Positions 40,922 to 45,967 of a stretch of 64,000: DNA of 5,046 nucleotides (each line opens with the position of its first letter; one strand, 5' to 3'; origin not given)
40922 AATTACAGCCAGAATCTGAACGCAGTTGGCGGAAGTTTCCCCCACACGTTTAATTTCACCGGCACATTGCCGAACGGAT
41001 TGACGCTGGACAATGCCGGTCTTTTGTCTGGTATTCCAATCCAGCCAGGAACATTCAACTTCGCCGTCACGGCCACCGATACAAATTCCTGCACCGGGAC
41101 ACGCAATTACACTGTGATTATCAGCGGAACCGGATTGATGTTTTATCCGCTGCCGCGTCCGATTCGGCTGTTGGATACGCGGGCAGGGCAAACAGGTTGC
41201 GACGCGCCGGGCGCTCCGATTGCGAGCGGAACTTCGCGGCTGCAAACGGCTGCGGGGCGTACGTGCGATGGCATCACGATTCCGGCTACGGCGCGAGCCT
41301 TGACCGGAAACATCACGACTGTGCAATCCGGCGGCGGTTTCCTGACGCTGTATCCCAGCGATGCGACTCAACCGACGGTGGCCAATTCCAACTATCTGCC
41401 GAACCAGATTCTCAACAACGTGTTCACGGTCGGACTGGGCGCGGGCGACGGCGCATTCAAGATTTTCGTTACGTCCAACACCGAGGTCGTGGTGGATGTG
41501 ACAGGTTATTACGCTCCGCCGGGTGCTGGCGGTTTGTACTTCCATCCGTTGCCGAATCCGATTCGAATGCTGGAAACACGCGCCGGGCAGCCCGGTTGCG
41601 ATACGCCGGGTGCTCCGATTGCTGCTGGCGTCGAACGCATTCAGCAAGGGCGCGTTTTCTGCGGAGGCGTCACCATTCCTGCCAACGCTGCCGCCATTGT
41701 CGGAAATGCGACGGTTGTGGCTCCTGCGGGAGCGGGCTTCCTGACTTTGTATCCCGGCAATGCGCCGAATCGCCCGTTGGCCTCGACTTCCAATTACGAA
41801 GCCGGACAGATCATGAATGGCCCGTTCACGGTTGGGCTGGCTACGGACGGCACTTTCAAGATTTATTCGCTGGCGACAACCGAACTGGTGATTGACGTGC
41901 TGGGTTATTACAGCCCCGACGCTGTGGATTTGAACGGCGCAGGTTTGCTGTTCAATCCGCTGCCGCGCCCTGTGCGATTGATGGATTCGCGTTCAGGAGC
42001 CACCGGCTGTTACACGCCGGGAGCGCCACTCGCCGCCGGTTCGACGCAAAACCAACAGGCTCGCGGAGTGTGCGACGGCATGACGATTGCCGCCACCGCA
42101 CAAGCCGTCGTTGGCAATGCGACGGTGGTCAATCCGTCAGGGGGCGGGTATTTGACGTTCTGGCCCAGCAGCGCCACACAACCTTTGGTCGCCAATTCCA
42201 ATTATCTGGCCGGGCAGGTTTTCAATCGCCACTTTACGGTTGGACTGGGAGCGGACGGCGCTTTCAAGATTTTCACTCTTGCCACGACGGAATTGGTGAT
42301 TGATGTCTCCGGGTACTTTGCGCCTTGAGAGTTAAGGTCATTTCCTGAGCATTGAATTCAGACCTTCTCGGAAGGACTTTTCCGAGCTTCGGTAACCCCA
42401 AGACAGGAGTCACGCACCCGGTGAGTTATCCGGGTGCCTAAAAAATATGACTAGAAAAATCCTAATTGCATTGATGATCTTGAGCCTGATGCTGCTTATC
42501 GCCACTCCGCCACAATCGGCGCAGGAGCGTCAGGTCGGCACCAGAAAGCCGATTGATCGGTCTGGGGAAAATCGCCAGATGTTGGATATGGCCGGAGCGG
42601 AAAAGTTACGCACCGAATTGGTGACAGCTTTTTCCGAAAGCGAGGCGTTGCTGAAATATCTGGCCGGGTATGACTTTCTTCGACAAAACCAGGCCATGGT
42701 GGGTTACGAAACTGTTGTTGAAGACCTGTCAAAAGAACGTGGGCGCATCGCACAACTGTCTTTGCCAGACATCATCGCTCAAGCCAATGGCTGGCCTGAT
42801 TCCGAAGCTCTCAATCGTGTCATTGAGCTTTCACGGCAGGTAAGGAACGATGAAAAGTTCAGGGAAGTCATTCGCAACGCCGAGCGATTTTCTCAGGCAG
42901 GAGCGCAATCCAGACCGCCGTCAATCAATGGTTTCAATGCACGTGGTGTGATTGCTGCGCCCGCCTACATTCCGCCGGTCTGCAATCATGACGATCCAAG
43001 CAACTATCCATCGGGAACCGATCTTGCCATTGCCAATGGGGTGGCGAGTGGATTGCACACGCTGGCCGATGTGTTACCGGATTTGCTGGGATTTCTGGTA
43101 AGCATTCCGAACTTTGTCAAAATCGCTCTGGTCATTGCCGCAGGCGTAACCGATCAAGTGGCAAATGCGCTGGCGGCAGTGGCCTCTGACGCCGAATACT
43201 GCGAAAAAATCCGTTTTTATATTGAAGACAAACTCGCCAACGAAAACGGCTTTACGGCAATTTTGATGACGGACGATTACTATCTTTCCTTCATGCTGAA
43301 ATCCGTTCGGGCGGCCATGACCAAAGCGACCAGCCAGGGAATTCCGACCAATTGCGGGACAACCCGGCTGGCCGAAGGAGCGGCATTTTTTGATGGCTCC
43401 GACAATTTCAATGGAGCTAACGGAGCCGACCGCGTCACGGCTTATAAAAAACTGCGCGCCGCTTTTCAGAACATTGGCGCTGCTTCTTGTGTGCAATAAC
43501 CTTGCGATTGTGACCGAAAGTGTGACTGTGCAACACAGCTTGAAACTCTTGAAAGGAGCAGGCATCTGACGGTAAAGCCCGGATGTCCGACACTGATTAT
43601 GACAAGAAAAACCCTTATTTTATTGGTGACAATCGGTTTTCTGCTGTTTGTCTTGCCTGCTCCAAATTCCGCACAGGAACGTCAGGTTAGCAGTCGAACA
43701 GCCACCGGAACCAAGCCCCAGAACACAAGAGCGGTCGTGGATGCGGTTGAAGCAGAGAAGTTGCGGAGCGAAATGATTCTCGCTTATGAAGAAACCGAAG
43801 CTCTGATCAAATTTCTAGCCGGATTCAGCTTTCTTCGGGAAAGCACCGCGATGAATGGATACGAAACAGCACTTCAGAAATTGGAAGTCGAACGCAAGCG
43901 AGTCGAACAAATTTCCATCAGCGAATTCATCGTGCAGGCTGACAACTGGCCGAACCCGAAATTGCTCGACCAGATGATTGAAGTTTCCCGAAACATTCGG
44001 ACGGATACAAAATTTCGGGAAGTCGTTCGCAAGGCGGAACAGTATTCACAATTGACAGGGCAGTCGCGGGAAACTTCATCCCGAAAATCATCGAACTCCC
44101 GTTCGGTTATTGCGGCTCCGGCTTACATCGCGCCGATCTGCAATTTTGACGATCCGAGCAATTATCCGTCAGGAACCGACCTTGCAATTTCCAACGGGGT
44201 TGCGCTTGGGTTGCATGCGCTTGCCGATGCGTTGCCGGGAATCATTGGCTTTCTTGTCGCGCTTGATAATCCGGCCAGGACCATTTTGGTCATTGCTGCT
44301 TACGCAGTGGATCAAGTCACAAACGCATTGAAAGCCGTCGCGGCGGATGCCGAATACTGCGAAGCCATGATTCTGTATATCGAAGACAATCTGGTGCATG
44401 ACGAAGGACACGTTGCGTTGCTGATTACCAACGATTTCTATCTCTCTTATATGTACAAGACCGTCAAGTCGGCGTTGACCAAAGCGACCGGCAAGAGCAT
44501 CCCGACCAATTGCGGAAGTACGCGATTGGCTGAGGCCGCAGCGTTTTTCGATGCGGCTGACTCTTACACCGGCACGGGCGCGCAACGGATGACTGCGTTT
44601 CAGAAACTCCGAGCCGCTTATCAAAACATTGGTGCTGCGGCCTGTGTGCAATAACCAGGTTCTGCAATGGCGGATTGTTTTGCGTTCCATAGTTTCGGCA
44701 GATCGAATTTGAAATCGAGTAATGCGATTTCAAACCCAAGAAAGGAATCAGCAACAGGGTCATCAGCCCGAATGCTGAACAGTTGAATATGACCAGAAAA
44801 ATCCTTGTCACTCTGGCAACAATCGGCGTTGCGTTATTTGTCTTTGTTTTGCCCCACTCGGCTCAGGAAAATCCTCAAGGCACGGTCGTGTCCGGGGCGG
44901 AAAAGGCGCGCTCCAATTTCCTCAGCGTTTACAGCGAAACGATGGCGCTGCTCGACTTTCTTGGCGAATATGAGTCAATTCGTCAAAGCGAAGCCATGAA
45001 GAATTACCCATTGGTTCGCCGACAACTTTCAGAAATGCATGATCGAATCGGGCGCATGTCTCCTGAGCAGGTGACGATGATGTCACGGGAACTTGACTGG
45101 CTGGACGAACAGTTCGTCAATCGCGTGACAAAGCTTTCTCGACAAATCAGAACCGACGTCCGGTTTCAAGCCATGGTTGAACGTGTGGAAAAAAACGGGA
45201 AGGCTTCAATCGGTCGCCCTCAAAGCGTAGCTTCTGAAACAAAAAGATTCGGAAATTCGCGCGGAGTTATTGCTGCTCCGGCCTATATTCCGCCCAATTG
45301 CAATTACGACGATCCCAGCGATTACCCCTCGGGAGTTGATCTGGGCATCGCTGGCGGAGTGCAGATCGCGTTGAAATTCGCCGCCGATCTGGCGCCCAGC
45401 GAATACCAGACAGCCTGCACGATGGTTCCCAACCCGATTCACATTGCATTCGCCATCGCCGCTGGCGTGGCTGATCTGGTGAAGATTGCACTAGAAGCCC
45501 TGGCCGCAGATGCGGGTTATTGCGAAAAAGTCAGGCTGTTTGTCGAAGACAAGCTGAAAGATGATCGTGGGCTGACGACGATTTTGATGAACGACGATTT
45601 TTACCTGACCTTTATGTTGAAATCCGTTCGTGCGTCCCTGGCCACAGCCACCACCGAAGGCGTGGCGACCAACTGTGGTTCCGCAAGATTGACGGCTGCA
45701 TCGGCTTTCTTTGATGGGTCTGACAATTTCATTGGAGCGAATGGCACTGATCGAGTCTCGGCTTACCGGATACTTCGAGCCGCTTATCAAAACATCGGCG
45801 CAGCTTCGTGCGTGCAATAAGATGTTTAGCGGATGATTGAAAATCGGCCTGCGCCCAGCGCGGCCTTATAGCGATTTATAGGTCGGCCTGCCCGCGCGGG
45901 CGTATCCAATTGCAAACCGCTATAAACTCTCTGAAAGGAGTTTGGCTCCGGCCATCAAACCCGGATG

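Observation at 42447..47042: Four tandem paralogs of an unrecognised secreted protein family sandwiched between two giant surface proteins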

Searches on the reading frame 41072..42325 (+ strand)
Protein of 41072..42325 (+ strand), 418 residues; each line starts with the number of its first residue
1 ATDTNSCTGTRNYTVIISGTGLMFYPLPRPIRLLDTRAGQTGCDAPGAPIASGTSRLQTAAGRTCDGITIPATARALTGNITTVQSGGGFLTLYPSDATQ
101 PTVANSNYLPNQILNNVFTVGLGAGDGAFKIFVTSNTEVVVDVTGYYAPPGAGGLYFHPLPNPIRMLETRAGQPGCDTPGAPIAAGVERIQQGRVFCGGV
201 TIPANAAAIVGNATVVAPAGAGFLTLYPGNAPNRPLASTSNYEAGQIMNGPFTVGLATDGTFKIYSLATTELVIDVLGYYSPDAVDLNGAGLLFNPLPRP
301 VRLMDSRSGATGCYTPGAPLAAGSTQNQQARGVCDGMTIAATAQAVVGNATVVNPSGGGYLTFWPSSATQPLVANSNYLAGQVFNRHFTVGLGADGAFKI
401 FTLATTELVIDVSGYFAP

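Call 70: search_solved_structures(query=window:41072-42325:+, max_evalue=1)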
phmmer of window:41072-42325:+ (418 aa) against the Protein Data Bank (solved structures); distinct sequences matched with E-value up to 1: 2.
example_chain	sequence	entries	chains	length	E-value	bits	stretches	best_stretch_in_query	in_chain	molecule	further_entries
6g6o_A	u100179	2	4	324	1.5e-05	27.7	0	349-415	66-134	Ika8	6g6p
6g6q_A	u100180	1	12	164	0.039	16.4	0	352-415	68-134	Ika4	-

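Call 71: search_protein_families(library=pfam, proteins=[window:41072-42325:+], max_evalue=1)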
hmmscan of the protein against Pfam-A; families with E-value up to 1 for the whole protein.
window:41072-42325:+ (418 aa): 1 family
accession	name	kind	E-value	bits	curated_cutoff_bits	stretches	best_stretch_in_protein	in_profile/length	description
PF10492.14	Nrf1_activ_bdg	-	0.42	11.5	20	0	199-228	3-35/82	Nrf1 activator activation site binding domain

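Call 72: search_protein_families(library=ncbifam, proteins=[window:41072-42325:+], max_evalue=1)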
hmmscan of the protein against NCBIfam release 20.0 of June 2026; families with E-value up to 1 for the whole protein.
window:41072-42325:+ (418 aa): 0 families

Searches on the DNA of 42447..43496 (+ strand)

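Call 65: build_rna_model(alignment_id=A4, structure=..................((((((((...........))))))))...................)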
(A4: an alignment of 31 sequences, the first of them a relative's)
Model R1 built from alignment A4 (31 sequences, 64 columns); structure: as given.
model positions 56; base pairs 8; branch points 0; effective number of sequences 23.41; information 0.994 bits per position. Calibrated on 0.2 Mb of random sequence (short: E-values are rough).
structure used (alignment columns):
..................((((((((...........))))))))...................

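Call 66: search_with_rna_model(model_id=R1, sources=[window, L002, L003, L004, L005, L006, L007, L008, L009, L010, L011, L013, L014, L016, L017, L018], max_evalue=1)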
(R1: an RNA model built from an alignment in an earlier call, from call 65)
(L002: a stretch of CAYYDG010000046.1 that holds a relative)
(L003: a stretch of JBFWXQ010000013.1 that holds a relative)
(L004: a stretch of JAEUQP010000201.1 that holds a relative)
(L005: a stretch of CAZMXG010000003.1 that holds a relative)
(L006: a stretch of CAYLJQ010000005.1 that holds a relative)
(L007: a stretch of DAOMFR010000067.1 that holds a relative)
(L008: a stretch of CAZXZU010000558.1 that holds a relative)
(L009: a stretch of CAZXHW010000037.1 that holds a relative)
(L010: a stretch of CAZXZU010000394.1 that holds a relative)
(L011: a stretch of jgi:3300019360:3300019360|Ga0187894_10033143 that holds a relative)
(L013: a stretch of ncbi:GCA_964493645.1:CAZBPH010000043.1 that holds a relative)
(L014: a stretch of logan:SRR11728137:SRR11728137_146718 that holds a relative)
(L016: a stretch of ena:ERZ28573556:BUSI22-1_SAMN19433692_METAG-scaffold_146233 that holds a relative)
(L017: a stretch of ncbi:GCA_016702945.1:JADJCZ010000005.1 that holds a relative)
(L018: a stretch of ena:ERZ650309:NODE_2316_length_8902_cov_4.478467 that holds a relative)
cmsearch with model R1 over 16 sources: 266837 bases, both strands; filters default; matches with E-value up to 1: 37.
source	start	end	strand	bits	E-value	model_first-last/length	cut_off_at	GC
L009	11132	11187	+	73.4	7.2e-13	1-56/56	no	0.5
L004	3543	3599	+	70.8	2.4e-12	1-56/56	no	0.46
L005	12331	12387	+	68.6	6.9e-12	1-56/56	no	0.49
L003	12293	12348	+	68.5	7.4e-12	1-56/56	no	0.5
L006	12303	12360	+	68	9.5e-12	1-56/56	no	0.47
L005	11128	11183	+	63.8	6.8e-11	1-56/56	no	0.46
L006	11137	11192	+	63.3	8.8e-11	1-56/56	no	0.45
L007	13475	13530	+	62.6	1.2e-10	1-56/56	no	0.46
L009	13508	13563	+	62.3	1.4e-10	1-56/56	no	0.43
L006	13512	13567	+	62.2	1.5e-10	1-56/56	no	0.48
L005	13510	13565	+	61.2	2.4e-10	1-56/56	no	0.43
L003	13459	13513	+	60.5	3.3e-10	1-56/56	no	0.49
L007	11054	11109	+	60.1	4e-10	1-56/56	no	0.46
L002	11106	11162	+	59.8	4.7e-10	1-56/56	no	0.49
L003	11104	11156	+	59.5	5.3e-10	1-56/56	no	0.51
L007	12197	12251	+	58.8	7.5e-10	1-56/56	no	0.4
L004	5924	5981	+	58.1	1.1e-09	1-56/56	no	0.5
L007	9782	9837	+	56.4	2.3e-09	1-56/56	no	0.41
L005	9950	10006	+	55.5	3.6e-09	1-56/56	no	0.37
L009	9950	10006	+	55.5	3.6e-09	1-56/56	no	0.37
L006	9951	10006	+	55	4.7e-09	1-56/56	no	0.39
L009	12333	12385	+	54.1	7e-09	1-56/56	no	0.47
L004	4690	4765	+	52.2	1.7e-08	1-56/56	no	0.51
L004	2354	2409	+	51.5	2.5e-08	1-56/56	no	0.43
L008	2947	3002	+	50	5e-08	1-56/56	no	0.48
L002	12282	12339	+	48.4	1e-07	1-56/56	no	0.53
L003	9937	10006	+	47.2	1.9e-07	1-56/56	no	0.51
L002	13418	13475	+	47.1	1.9e-07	1-56/56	no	0.53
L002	9950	10006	+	46.8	2.2e-07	1-56/56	no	0.47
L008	1718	1772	+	31.3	0.00036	1-56/56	no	0.4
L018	5139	5241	+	18.4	0.17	1-56/56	no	0.5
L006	11148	11174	-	15.7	0.62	15-41/56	no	0.52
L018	6373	6478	+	14.8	0.96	1-56/56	no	0.45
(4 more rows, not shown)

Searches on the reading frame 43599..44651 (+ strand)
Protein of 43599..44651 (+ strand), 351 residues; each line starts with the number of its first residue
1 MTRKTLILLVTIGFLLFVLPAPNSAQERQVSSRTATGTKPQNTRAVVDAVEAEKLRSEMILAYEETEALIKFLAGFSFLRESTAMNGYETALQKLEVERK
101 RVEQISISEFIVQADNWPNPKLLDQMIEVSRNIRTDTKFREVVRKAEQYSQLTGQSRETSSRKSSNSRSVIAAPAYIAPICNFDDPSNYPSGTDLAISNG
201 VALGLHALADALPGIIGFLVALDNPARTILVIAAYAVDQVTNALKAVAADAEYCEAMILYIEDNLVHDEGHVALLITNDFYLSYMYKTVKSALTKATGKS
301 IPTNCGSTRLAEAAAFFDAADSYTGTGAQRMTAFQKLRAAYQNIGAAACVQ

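Call 4: search_protein_families(library=pfam, proteins=[window:43599-44651:+], max_evalue=1)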
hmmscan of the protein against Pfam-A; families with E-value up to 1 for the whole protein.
window:43599-44651:+ (351 aa): 0 families

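Call 5: search_protein_families(library=ncbifam, proteins=[window:43599-44651:+], max_evalue=1)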
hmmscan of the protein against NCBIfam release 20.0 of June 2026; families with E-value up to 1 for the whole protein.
window:43599-44651:+ (351 aa): 0 families

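Call 48: search_protein_families(library=phrogs, proteins=[window:43599-44651:+], max_evalue=1)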
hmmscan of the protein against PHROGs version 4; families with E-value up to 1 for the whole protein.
window:43599-44651:+ (351 aa): 0 families

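Call 95: search_protein_families(library=padloc, proteins=[window:43599-44651:+], max_evalue=0.1)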
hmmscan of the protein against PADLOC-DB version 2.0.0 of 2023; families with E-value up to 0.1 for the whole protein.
window:43599-44651:+ (351 aa): 1 family
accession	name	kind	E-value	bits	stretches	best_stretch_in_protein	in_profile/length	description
PDLC02260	AbiEi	-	0.023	12.5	1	196-236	75-115/131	AbiEi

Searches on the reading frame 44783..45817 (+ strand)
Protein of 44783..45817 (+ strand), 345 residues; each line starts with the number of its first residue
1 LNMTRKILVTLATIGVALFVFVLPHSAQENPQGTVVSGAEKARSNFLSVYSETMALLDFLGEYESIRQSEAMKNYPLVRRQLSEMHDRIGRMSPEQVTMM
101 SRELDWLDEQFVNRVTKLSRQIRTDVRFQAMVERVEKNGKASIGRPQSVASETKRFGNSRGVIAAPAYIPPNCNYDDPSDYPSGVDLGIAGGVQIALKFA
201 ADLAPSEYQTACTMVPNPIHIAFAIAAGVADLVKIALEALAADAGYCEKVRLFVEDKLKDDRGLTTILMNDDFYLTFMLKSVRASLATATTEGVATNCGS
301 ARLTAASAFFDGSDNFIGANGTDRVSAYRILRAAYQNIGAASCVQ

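Call 4: search_protein_families(library=pfam, proteins=[window:44783-45817:+], max_evalue=1)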
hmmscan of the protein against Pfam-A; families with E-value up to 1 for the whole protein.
window:44783-45817:+ (345 aa): 0 families

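Call 5: search_protein_families(library=ncbifam, proteins=[window:44783-45817:+], max_evalue=1)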
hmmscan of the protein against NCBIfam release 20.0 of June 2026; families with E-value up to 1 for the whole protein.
window:44783-45817:+ (345 aa): 2 families
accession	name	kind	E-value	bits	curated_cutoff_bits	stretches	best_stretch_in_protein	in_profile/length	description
TIGR00899.1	2A0120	subfamily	0.059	12.5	522.3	1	184-233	299-346/375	sugar efflux transporter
NF003649.0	PRK05286.2-2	equivalog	0.062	12.3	505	1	21-122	108-206/351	quinone-dependent dihydroorotate dehydrogenase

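Call 48: search_protein_families(library=phrogs, proteins=[window:44783-45817:+], max_evalue=1)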
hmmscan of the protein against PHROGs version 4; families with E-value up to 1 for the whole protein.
window:44783-45817:+ (345 aa): 0 families

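Call 95: search_protein_families(library=padloc, proteins=[window:44789-45817:+], max_evalue=0.1)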
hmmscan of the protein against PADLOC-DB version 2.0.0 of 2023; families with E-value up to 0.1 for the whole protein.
window:44789-45817:+ (343 aa): 0 families
